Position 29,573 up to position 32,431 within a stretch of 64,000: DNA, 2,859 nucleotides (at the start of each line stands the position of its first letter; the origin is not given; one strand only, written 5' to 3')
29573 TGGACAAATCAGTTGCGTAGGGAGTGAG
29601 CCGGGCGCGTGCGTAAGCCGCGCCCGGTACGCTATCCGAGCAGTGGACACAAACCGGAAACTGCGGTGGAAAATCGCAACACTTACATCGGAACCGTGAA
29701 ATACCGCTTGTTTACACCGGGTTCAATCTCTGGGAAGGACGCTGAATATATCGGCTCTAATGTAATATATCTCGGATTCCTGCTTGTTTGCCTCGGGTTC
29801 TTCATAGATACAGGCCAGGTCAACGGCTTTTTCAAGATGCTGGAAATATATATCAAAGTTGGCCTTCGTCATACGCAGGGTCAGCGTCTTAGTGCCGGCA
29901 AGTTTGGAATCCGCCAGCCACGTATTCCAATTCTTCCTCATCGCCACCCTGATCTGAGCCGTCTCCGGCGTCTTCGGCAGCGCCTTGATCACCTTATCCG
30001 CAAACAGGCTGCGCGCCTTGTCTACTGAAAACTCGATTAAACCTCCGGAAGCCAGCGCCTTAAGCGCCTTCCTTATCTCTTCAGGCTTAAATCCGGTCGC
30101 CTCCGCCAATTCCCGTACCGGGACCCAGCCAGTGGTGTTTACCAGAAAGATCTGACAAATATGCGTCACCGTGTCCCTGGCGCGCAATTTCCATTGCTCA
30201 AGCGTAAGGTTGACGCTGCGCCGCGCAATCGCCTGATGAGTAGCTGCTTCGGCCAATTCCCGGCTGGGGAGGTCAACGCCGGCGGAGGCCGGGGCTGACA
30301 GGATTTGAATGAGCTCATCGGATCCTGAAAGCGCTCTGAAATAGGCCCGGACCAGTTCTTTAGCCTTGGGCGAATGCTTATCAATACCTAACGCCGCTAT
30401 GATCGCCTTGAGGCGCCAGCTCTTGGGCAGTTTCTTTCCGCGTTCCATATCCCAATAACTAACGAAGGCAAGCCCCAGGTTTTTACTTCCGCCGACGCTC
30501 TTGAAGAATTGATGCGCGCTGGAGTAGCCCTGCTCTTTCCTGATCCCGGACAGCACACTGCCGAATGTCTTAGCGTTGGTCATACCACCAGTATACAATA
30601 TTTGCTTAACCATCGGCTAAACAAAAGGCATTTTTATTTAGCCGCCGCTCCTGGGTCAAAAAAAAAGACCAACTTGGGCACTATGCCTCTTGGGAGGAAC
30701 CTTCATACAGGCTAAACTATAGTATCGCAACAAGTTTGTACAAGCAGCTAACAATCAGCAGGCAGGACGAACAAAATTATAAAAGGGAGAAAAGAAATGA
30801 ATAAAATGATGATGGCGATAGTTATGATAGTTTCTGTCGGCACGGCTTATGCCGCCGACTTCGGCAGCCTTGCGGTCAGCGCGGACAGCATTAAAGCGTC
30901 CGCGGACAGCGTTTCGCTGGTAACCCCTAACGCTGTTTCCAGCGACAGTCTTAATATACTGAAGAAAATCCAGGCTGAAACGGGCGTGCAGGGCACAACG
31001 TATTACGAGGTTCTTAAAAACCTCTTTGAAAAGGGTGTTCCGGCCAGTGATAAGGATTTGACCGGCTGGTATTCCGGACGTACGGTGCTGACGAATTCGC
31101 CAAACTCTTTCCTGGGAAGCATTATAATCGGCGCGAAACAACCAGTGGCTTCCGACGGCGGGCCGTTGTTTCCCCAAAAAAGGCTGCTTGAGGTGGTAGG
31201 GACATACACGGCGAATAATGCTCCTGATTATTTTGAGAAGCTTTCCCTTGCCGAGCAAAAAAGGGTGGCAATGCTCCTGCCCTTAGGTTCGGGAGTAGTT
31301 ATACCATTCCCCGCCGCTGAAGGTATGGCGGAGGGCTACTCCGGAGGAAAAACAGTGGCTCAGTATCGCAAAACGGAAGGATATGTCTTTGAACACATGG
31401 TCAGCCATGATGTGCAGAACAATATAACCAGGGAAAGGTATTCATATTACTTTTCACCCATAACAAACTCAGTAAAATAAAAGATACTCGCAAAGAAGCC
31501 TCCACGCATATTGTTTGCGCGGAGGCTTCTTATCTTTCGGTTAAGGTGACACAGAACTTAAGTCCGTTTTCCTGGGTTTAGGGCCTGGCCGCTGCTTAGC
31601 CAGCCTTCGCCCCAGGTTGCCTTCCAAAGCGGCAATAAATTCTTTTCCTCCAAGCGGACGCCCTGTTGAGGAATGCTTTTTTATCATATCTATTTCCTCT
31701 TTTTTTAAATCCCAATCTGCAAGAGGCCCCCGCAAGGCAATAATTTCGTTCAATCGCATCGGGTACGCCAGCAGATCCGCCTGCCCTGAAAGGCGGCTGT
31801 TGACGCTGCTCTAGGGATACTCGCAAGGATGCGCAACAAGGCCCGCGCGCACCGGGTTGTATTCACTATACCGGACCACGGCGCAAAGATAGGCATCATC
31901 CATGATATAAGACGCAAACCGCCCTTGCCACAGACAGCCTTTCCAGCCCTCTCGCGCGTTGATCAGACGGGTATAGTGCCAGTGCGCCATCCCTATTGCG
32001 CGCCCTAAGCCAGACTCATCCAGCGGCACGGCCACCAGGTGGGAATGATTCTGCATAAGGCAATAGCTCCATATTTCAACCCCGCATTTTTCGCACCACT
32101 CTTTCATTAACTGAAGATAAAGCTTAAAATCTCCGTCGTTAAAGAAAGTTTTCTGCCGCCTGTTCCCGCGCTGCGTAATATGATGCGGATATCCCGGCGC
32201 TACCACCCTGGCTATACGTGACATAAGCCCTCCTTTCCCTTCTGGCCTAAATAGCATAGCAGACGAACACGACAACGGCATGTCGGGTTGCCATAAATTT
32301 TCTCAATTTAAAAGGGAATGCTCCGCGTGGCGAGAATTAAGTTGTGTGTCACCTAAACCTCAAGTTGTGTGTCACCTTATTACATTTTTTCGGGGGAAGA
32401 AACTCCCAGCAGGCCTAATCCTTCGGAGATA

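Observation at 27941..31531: Accessory locus: duplicated regulator-promoter-leader modules driving unrelated secreted proteins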

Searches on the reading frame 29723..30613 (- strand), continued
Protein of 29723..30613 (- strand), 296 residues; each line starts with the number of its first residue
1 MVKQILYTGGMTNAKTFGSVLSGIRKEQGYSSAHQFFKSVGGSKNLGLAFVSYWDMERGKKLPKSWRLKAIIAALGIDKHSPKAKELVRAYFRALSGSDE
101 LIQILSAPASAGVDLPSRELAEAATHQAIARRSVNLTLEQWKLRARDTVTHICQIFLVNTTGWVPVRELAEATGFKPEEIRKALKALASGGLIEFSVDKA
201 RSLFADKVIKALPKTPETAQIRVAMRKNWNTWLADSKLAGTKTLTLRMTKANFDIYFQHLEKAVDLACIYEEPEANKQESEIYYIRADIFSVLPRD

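Call 68: list_cluster_members(proteins=[P0150, P0190, P0220, P0250, P0280, P0291, P0240, P0270])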
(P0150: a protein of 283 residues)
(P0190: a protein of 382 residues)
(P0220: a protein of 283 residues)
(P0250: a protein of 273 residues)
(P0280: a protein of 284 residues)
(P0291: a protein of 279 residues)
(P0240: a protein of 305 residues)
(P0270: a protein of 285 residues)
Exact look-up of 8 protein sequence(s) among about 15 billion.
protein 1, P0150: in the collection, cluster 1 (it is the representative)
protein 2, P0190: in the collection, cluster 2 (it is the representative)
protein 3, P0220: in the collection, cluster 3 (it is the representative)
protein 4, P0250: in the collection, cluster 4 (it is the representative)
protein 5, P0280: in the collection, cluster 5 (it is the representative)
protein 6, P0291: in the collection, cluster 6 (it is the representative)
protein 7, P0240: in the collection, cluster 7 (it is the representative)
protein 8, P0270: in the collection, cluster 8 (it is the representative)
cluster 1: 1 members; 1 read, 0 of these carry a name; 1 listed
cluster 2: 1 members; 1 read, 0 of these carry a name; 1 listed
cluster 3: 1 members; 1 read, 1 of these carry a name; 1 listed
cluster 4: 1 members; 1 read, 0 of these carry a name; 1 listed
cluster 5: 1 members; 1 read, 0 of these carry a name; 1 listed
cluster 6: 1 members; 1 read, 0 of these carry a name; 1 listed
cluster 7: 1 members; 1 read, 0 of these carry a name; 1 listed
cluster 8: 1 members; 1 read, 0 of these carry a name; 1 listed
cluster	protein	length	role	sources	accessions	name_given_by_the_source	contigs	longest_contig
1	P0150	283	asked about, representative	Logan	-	-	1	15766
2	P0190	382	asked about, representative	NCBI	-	-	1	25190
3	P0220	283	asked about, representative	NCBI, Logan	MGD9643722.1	MAG: hypothetical protein AB7V08_13405 [Elusimicrobiales bacterium]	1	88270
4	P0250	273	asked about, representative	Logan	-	-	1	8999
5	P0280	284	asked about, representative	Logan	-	-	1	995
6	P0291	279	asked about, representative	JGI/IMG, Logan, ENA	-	-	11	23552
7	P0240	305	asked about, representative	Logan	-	-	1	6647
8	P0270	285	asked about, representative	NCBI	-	-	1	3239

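Call 85: find_related_loci(query=A3, collection=viral_contigs, flank=5000)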
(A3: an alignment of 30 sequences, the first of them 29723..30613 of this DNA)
Query A3 (296 aa) in viral_contigs; peptide patterns used: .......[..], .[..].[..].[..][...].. (x = any residue, [..] = any of these).
66 stretches matched a pattern, but none encodes a relative of the query by tblastn (E <= 1e-3).

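Call 86: search_protein_families(library=padloc, proteins=[window:29723-30613:-], max_evalue=0.01)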
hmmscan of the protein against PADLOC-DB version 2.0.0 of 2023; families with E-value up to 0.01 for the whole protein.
window:29723-30613:- (296 aa): 0 families

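Call 87: search_solved_structures(query=A3, max_evalue=0.1)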
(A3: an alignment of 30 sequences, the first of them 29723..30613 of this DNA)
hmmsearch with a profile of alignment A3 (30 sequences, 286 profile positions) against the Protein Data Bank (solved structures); distinct sequences matched with E-value up to 0.1: 9.
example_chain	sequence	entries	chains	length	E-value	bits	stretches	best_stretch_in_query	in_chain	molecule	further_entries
3fms_A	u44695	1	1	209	0.037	16.7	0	153-185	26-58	Transcriptional regulator, GntR family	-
3tgn_A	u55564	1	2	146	0.04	16.6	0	149-193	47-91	Adc operon repressor AdcR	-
5ey2_A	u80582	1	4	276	0.042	16.5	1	107-189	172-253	GTP-sensing transcriptional pleiotropic repressor CodY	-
3gwz_A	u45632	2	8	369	0.077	15.7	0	115-231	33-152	MmcR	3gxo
3sxy_A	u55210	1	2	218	0.081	15.6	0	152-185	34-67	Transcriptional regulator, GntR family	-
3kp2_A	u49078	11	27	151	0.082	15.6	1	153-249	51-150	Transcriptional regulator TcaR | TcaR transcription regulator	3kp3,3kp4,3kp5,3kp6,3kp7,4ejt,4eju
7wdw_A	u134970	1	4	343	0.092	15.4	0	150-193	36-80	DSYB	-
3f6v_A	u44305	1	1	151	0.093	15.4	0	106-188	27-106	Possible transcriptional regulator, ArsR family protein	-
7wdq_A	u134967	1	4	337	0.096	15.3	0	150-194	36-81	SAM-dependent MTHB methyltransferase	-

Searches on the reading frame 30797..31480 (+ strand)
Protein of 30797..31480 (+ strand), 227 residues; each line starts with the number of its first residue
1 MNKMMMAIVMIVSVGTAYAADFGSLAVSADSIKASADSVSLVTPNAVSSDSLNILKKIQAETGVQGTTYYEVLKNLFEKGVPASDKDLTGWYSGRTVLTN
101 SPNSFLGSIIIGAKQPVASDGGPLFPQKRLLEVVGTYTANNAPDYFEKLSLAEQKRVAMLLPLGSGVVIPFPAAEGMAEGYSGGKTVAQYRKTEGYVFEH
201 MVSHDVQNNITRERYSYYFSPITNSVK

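Call 6: search_protein_families(library=pfam, proteins=[window:30797-31480:+], max_evalue=0.1)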
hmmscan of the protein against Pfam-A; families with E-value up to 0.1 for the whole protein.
window:30797-31480:+ (227 aa): 1 family
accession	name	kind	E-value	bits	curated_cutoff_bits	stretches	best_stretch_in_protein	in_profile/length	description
PF22393.2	MLPTv-like_HTH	-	0.019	15.8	20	1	55-108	31-78/83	MLPTv-like, helix-turn-helix domain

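Call 7: search_protein_families(library=ncbifam, proteins=[window:30797-31480:+], max_evalue=0.1)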
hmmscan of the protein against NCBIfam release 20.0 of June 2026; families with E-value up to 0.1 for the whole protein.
window:30797-31480:+ (227 aa): 0 families

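Call 27: search_protein_families(library=pfam, alignment_id=A4, max_evalue=0.001)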
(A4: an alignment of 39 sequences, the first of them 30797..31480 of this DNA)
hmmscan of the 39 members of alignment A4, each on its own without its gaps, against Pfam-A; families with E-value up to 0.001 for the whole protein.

A. member 1, window:30797-31480:+ (227 aa): 0 families

B. families by the number of members that match (of 39 scanned): 13 families
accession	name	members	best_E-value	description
PF03781.23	FGE-sulfatase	4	9.4e-52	Sulfatase-modifying factor enzyme 1-like domain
PF00089.32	Trypsin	4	9.3e-49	Trypsin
PF13365.12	Trypsin_2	4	5.8e-17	Trypsin-like peptidase domain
PF03734.19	YkuD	2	4.2e-11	L,D-transpeptidase catalytic domain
PF10459.15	Peptidase_S46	2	5.5e-07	Peptidase S46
PF01522.26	Polysacc_deac_1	1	1.9e-22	Polysaccharide deacetylase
PF12146.15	Hydrolase_4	1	9.7e-12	Serine aminopeptidase, S33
PF13387.12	Lnb_N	1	2.6e-11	Lnb N-terminal periplasmic domain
PF12697.13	Abhydrolase_6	1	4.4e-09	Alpha/beta hydrolase family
PF22741.1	PTP-NADK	1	5.5e-08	DSP-PTPase phosphatase fused to NAD+ Kinase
PF00561.26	Abhydrolase_1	1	7.2e-07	alpha/beta hydrolase fold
PF22785.1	Tc-R-P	1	1.1e-05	Polymorphic toxin system, DSP-PTPase phosphatase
PF13350.11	Y_phosphatase3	1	3e-05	Tyrosine phosphatase family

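Call 36: find_homologous_proteins(query=window:30797-31480:+)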
Query window:30797-31480:+ (227 aa): 12 proteins with E <= 0.001 among 292 candidates.
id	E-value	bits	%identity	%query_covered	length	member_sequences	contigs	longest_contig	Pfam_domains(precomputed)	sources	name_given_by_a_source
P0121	7.6e-143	491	100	100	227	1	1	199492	-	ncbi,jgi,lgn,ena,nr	ncbi:MAG TPA: hypothetical protein DCL44_10780 [Elusimicrobia bacterium]|nr:hypothetical protein [El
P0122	3.1e-38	149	45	82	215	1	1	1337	-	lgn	-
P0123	6.5e-38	148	45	79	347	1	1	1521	-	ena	-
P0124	4.8e-32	129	37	97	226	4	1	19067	-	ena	-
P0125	3.5e-31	126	40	78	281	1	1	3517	-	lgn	-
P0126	6.6e-31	126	43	78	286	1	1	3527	-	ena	-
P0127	8.7e-31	125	33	98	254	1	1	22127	-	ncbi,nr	ncbi:MAG: hypothetical protein L6420_08235 [Elusimicrobia bacterium]|nr:hypothetical protein [Elusim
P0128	1.8e-28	118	34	96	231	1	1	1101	-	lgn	-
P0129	6.9e-28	116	35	77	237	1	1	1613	-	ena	-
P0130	8.1e-28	115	41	78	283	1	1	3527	-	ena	-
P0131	2.8e-24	104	35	74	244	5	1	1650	-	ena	-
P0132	2.5e-23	101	36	85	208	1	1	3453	-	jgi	-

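Call 58: predict_structure(alignment_id=A5)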
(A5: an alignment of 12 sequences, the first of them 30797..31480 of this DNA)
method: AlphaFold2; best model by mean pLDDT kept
length: 227 residues; sequences in the alignment: 12
mean_pLDDT: 75.8   pTM: 0.70
mean pLDDT of the five models: 75.8, 74.8, 74.1, 72.9, 72.6
residues with pLDDT >= 90: 101; 70-90: 55; 50-70: 21; < 50: 50
segments of 3 or more residues with pLDDT < 50: 1-49
pLDDT, mean of each block of 10 residues (from residue 1): 41 35 35 37 40 84 95 98 95 93 92 78 68 81 74 78 80 92 93 96 96 94 64
secondary structure, 60 per line:
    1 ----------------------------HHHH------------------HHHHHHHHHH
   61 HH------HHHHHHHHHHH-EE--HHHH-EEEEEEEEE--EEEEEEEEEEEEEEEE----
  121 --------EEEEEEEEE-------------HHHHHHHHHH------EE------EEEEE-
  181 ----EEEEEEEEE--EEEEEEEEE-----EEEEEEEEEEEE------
elements in order: H29-32 H51-62 H69-79 H85-88 E90-98 E101-116 E129-137 H151-160 E175-179 E185-193 E196-204 E210-221

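Call 86: search_protein_families(library=padloc, proteins=[window:30797-31480:+], max_evalue=0.01)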
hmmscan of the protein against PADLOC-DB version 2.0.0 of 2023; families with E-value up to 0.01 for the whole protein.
window:30797-31480:+ (227 aa): 0 families

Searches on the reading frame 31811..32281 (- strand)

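Call 6: search_protein_families(library=pfam, proteins=[window:31811-32281:-], max_evalue=0.1)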
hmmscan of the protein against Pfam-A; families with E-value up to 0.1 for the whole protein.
window:31811-32281:- (156 aa): 2 families
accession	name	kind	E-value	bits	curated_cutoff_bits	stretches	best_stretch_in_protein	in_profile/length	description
PF01797.21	Y1_Tnp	-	9.3e-11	42.4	23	1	34-139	8-118/121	Transposase IS200 like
PF19179.5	TTC3_DZIP3_dom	-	0.065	13.4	26.9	1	38-77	36-73/116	E3 ubiquitin-protein ligase TTC3/DZIP3 domain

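Call 7: search_protein_families(library=ncbifam, proteins=[window:31811-32281:-], max_evalue=0.1)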
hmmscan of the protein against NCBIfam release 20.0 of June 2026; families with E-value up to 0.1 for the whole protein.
window:31811-32281:- (156 aa): 1 family
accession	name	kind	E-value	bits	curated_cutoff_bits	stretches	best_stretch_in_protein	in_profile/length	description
NF047646.1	REP_Tyr_transpos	equivalog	5.6e-16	58.7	80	1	24-156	3-144/146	REP-associated tyrosine transposase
